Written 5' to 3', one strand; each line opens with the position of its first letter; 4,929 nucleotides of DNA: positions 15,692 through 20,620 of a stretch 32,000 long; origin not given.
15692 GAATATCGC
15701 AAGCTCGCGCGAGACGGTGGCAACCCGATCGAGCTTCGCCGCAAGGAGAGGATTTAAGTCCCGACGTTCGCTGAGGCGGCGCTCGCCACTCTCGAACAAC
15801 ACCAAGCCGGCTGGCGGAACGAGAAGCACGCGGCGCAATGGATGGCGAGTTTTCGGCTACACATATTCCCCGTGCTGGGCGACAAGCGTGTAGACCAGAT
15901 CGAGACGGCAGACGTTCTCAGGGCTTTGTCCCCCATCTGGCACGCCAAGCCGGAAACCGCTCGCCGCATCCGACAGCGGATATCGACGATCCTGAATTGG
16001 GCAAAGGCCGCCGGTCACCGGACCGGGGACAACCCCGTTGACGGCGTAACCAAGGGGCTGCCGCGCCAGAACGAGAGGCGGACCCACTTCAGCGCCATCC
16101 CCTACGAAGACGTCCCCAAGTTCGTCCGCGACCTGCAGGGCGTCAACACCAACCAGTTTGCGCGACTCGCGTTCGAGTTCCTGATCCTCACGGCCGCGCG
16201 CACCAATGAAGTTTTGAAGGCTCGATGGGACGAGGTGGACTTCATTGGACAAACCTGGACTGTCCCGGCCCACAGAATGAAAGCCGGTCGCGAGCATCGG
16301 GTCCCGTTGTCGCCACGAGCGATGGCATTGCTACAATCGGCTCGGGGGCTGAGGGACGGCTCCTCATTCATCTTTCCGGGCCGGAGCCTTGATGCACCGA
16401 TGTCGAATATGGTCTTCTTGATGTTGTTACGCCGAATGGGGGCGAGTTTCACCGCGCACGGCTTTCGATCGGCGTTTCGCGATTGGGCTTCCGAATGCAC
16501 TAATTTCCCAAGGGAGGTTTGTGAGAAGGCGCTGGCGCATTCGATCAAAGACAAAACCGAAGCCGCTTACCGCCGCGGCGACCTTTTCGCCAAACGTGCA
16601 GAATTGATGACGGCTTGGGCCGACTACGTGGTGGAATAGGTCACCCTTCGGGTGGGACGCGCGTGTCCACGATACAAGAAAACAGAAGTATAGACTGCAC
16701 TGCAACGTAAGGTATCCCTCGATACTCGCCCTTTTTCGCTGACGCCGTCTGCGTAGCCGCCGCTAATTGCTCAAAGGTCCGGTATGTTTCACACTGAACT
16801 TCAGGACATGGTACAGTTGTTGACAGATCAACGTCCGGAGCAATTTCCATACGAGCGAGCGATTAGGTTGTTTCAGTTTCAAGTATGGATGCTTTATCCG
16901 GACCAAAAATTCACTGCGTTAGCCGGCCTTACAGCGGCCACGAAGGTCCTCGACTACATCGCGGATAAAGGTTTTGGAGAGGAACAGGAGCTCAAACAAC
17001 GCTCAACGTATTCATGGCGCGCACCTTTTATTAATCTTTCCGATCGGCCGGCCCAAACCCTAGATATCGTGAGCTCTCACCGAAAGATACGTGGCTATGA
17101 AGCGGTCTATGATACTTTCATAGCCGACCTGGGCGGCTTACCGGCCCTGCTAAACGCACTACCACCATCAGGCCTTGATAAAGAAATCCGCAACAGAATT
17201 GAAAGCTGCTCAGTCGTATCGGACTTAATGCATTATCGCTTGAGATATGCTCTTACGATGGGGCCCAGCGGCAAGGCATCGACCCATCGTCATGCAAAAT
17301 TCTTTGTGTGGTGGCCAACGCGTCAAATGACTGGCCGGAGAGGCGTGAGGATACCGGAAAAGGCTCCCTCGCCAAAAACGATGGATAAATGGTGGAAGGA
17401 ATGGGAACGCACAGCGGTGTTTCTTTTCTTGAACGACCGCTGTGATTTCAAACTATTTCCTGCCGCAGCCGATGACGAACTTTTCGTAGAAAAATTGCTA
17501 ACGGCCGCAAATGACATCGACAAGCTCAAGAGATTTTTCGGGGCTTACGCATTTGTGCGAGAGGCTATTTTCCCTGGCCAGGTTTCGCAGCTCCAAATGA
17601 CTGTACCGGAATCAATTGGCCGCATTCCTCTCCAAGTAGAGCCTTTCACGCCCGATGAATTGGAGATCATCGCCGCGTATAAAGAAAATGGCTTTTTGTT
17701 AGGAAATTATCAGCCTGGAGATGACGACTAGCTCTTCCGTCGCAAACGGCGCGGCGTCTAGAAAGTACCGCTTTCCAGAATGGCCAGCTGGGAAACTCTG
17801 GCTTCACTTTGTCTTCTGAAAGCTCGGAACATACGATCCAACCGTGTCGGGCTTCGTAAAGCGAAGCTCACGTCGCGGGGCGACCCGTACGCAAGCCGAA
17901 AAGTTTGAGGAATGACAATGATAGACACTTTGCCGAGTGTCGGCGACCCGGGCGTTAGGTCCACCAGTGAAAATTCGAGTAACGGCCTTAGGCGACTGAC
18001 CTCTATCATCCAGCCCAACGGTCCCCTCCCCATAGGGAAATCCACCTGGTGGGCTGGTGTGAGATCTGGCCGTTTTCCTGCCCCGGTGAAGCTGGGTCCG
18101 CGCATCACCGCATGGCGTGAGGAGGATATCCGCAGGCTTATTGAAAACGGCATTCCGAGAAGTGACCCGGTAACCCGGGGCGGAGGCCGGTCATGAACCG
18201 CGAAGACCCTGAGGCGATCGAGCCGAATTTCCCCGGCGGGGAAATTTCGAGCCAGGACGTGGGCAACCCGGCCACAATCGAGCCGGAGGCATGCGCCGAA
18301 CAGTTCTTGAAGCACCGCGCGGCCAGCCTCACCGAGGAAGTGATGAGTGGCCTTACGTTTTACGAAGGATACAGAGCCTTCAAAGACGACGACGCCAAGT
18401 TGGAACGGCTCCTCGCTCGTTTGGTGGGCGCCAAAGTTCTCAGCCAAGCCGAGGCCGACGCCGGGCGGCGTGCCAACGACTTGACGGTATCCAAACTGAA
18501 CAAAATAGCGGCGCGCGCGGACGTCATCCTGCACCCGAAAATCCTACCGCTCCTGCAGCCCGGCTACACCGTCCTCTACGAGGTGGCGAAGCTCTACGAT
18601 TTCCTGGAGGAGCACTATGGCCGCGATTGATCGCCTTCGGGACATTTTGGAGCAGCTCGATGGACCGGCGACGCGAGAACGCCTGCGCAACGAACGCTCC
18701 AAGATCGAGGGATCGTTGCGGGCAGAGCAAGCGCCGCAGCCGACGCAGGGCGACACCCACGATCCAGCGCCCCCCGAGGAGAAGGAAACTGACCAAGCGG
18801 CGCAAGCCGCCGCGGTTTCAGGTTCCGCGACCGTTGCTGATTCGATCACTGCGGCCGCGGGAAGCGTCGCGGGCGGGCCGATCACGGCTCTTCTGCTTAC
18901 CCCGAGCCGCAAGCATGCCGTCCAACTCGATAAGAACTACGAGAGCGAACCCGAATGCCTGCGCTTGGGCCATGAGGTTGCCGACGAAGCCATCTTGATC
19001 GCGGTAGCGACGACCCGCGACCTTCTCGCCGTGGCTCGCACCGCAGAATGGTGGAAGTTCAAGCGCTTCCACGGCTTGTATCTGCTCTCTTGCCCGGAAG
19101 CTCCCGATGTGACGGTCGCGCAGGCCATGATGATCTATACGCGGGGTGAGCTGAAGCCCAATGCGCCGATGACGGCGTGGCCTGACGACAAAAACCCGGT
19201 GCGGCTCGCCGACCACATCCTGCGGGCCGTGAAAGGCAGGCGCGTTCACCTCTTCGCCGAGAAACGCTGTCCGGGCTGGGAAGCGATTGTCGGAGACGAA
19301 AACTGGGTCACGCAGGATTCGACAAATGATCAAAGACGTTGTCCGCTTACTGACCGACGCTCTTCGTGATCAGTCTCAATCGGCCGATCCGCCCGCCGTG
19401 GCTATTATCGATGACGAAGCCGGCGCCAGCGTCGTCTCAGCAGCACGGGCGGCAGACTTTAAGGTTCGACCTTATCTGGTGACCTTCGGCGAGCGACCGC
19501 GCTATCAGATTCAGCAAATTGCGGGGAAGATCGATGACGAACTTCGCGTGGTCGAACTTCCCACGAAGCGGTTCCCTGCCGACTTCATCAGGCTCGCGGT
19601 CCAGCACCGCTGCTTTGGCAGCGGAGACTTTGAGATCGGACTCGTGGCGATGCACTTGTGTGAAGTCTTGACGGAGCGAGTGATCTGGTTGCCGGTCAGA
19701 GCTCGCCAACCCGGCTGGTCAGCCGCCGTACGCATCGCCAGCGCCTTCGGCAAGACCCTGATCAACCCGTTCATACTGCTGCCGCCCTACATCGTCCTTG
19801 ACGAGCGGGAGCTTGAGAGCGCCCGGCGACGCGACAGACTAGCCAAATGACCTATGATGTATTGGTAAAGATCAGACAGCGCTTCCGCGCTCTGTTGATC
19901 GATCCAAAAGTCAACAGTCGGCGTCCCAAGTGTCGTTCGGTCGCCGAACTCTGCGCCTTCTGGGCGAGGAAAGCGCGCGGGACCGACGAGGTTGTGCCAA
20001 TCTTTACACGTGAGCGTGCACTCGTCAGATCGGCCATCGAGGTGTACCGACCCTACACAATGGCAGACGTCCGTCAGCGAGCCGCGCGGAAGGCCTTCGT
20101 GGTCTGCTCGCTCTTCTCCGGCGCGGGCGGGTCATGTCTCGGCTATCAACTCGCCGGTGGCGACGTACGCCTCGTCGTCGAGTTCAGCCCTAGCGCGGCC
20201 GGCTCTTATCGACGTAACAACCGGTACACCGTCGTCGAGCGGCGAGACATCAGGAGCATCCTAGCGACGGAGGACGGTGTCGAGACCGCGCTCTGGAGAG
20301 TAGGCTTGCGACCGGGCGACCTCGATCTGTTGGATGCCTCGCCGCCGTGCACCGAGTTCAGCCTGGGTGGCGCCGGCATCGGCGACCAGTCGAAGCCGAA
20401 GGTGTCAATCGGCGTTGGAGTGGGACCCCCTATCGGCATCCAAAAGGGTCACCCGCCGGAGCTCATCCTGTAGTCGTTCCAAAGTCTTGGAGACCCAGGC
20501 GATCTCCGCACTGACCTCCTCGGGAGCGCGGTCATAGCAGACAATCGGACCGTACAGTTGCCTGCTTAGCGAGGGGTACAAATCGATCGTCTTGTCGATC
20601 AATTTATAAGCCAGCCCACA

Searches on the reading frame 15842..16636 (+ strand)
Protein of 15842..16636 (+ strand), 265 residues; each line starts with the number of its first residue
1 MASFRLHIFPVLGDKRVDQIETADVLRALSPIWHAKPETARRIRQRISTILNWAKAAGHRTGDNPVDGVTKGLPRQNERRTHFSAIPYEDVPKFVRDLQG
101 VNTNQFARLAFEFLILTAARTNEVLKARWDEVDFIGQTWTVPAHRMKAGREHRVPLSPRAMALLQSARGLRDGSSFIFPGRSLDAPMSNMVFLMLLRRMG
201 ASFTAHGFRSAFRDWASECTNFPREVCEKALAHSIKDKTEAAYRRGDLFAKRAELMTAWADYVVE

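Call 39: search_protein_families(library=pfam, proteins=[window:15842-16636:+], max_evalue=0.01)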
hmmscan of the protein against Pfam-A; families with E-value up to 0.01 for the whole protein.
window:15842-16636:+ (265 aa): 2 families
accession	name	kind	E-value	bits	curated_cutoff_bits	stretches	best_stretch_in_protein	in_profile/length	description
PF22022.2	Phage_int_M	-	3e-19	69.5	27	1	3-67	27-92/96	Phage integrase central domain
PF00589.27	Phage_integrase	-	7.7e-14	52.3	27.1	1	106-245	23-167/172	Phage integrase family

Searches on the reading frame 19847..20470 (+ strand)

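Call 39: search_protein_families(library=pfam, proteins=[window:19847-20470:+], max_evalue=0.01)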
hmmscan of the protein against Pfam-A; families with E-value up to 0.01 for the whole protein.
window:19847-20470:+ (208 aa): 1 family
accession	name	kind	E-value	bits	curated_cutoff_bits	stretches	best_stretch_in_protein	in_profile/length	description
PF00145.23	DNA_methylase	-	8e-10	39.1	22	1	86-179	3-84/324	C-5 cytosine-specific DNA methylase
